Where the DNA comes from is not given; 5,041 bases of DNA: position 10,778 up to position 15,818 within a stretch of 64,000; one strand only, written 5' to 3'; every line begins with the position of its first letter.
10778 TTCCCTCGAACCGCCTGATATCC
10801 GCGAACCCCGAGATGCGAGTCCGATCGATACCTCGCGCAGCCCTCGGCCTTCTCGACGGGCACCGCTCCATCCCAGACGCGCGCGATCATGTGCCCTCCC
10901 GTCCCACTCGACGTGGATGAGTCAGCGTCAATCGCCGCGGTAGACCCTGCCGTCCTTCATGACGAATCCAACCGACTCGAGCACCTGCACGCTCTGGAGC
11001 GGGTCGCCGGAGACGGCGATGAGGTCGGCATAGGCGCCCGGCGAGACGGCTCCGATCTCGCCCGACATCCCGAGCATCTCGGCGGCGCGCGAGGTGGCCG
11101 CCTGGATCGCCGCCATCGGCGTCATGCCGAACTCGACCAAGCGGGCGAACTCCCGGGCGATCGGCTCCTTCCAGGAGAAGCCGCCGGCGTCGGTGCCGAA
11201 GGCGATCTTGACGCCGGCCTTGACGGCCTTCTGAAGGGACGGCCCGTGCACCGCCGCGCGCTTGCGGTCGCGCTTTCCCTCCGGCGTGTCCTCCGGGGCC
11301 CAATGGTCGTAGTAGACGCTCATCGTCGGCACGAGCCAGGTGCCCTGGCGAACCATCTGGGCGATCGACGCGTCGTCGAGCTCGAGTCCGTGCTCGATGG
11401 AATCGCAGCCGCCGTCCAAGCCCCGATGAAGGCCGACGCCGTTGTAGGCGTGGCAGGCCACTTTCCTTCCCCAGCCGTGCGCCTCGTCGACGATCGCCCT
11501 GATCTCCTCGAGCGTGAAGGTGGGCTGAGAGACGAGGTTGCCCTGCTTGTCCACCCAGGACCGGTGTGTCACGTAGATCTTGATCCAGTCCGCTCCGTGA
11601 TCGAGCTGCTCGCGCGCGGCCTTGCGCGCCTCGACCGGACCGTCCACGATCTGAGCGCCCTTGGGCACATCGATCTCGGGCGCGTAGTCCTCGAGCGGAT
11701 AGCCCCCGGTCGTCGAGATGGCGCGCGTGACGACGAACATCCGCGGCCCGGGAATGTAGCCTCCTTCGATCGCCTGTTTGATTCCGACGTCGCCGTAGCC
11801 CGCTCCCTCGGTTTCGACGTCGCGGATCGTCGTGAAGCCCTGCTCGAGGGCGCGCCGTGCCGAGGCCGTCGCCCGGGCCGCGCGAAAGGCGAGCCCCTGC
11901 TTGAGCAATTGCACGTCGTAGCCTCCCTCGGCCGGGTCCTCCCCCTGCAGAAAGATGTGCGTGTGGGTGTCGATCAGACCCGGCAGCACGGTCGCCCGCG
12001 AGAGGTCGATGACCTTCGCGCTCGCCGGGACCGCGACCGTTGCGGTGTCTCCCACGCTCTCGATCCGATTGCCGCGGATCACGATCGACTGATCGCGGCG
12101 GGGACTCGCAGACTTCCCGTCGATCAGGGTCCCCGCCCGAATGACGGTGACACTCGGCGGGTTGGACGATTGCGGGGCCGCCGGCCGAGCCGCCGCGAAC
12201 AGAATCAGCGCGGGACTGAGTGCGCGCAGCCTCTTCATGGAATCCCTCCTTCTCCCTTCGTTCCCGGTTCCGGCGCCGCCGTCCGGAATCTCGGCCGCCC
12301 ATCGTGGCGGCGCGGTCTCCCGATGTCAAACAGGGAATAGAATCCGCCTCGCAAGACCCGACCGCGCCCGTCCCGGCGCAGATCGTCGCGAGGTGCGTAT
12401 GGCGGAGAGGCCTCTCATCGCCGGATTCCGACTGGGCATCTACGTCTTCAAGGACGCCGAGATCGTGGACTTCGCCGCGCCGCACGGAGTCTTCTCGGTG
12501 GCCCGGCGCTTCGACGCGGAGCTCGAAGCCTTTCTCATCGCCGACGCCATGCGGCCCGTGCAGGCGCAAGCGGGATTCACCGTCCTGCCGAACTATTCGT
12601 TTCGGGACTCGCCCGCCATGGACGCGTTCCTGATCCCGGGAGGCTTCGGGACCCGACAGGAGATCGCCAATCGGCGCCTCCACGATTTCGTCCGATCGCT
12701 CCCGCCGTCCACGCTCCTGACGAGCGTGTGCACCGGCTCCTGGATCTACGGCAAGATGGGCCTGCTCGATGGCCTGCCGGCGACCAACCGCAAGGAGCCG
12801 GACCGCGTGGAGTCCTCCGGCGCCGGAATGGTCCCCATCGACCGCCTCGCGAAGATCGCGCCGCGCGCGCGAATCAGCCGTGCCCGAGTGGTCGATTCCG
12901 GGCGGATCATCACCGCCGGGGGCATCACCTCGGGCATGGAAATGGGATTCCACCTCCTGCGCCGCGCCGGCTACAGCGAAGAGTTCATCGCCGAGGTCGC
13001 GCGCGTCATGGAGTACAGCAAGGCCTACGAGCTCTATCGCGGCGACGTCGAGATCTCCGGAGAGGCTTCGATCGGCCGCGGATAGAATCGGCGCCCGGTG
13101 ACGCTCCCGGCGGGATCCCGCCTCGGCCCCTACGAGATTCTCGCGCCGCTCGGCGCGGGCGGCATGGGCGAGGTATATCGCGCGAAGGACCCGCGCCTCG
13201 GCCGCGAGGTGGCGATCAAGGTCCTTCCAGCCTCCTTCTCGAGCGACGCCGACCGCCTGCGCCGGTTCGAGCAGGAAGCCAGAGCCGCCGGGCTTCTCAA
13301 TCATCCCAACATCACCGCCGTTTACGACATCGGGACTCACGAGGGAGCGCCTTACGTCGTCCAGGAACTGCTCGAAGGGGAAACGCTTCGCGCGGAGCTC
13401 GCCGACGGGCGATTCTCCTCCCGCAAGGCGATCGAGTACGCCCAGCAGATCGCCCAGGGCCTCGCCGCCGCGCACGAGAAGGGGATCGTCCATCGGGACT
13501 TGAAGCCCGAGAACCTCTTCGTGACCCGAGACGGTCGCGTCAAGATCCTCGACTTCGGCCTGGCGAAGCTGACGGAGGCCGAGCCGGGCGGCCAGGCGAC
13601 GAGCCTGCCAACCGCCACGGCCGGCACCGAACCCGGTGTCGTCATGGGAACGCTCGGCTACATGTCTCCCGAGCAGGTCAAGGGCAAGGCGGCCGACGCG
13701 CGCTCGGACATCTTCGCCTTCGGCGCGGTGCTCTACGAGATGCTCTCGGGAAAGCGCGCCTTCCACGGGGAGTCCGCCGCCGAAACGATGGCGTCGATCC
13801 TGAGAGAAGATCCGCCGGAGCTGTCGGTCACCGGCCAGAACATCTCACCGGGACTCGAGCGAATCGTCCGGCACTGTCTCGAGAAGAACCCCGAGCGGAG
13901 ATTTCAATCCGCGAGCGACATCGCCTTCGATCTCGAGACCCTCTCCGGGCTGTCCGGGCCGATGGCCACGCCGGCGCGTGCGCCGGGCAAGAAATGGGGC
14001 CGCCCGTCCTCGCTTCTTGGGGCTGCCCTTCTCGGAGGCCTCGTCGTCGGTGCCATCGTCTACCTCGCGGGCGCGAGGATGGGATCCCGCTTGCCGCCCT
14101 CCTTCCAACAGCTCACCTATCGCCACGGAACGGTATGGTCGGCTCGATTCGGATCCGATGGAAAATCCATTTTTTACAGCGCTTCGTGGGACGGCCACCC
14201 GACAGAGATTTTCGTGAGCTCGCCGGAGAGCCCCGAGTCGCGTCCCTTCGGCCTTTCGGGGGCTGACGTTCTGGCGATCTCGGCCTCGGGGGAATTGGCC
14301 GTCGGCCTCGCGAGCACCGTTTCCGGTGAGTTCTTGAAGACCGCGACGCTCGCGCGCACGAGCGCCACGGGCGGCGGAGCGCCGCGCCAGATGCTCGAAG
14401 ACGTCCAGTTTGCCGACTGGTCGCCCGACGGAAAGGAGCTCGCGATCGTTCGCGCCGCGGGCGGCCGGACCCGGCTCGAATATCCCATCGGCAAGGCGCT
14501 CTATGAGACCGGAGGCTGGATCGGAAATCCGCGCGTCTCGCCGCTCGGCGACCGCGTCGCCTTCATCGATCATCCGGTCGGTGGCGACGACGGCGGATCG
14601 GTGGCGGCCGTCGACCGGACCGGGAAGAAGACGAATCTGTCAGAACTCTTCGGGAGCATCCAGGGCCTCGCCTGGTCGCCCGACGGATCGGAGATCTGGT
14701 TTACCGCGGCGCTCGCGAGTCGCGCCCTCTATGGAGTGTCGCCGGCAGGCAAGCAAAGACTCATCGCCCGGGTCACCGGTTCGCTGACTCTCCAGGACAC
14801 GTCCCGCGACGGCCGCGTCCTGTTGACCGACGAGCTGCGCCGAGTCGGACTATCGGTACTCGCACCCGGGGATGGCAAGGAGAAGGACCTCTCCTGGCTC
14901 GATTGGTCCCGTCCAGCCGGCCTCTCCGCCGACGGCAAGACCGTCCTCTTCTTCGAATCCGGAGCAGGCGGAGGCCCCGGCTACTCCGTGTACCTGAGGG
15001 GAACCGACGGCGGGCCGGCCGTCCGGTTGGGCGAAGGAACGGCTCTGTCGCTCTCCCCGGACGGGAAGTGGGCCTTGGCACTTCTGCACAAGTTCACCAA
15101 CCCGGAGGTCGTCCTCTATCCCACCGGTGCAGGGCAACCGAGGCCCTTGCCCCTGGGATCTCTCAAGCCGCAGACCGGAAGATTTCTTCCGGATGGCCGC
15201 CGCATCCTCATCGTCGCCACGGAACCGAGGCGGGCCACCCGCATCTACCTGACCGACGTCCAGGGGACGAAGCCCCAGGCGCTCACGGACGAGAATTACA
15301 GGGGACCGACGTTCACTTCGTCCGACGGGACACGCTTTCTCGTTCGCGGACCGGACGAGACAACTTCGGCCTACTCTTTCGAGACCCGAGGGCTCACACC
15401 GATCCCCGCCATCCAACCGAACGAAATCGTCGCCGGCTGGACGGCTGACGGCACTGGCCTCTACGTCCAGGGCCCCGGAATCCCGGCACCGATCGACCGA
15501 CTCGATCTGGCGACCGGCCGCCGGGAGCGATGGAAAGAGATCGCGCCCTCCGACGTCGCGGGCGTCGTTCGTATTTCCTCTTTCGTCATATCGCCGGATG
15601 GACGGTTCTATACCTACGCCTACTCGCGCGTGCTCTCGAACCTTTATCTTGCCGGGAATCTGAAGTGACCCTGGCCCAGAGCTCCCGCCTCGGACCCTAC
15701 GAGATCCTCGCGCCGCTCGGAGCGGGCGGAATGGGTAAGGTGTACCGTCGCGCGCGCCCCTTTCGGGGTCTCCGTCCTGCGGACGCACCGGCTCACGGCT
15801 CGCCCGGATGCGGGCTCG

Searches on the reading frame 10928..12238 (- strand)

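Call 67: search_protein_families(library=pfam, proteins=[window:10928-12238:-], max_evalue=0.001)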
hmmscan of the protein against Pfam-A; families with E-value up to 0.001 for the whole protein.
window:10928-12238:- (436 aa): 2 families
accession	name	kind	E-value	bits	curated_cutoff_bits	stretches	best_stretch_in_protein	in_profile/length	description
PF01979.26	Amidohydro_1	-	2.1e-42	146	25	1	83-432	1-344/345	Amidohydrolase family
PF07969.17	Amidohydro_3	-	2.7e-13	50.7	29.7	2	111-418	137-453/472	Amidohydrolase family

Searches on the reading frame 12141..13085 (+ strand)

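Call 68: search_protein_families(library=pfam, proteins=[window:12141-13085:+], max_evalue=0.001)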
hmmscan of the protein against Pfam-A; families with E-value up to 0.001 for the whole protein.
window:12141-13085:+ (314 aa): 1 family
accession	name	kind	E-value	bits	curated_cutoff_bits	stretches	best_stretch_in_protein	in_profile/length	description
PF01965.30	DJ-1_PfpI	-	1.2e-12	48.4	26.6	1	100-274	5-164/165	DJ-1/PfpI family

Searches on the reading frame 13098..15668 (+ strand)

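Call 67: search_protein_families(library=pfam, proteins=[window:13098-15668:+], max_evalue=0.001)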
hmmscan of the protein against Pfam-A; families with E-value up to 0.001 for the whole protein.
window:13098-15668:+ (856 aa): 6 families
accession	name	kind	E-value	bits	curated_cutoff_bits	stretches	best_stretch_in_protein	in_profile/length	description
PF00069.31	Pkinase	-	2.2e-51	175.2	31.7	1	12-270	1-253/263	Protein kinase domain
PF07714.23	PK_Tyr_Ser-Thr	-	1.9e-35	122.9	23.1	1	15-269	4-249/258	Protein tyrosine and serine/threonine kinase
PF01636.29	APH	-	2.1e-09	37.9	23.2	1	114-158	154-199/239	Phosphotransferase enzyme family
PF03109.22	ABC1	-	3.8e-07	30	22.9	1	86-157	144-215/244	ABC1 atypical kinase-like domain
PF07676.18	PD40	-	5.4e-06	26.7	20.9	0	695-717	15-37/38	WD40-like Beta Propeller Repeat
PF00400.38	WD40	-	4.6e-05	24.2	27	0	342-367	9-34/39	WD domain, G-beta repeat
